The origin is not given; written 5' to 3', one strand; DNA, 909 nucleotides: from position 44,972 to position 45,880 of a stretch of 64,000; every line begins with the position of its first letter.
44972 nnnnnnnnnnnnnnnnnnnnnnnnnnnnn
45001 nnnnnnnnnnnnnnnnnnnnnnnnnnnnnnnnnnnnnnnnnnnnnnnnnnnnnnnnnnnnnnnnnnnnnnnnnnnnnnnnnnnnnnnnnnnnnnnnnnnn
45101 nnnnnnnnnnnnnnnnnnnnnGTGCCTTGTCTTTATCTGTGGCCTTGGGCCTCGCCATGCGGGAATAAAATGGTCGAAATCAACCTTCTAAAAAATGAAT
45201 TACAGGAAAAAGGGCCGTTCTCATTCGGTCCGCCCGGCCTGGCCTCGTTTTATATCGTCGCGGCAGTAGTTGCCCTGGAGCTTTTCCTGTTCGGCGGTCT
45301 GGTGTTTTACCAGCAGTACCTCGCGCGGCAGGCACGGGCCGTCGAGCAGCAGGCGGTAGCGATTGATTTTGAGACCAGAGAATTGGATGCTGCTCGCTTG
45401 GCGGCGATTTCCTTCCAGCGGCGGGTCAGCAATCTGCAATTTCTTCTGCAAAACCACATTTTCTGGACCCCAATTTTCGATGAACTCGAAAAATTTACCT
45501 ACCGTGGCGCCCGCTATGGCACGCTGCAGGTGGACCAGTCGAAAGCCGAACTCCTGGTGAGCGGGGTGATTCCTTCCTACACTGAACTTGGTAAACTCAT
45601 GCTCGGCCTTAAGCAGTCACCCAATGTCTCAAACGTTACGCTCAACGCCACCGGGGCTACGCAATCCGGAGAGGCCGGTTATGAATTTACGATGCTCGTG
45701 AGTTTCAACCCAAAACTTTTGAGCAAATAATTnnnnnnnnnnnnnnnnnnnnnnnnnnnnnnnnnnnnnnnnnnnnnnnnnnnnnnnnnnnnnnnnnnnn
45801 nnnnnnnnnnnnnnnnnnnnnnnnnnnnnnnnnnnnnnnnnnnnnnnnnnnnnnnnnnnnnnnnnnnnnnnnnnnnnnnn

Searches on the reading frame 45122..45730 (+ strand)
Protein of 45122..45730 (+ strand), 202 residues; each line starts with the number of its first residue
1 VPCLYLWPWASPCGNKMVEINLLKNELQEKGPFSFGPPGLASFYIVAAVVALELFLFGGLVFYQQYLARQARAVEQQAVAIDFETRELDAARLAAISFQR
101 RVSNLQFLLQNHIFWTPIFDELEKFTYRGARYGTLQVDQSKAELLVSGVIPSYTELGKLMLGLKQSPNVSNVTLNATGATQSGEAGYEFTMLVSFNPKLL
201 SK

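Call 43: search_protein_families(library=pfam, proteins=[window:45122-45730:+], max_evalue=0.0001)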
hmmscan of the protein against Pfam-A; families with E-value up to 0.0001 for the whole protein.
window:45122-45730:+ (202 aa): 1 family
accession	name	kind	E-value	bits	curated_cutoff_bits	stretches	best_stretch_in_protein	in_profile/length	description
PF05137.18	PilN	-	9.6e-06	26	22.8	1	119-193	3-76/78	Fimbrial assembly protein (PilN)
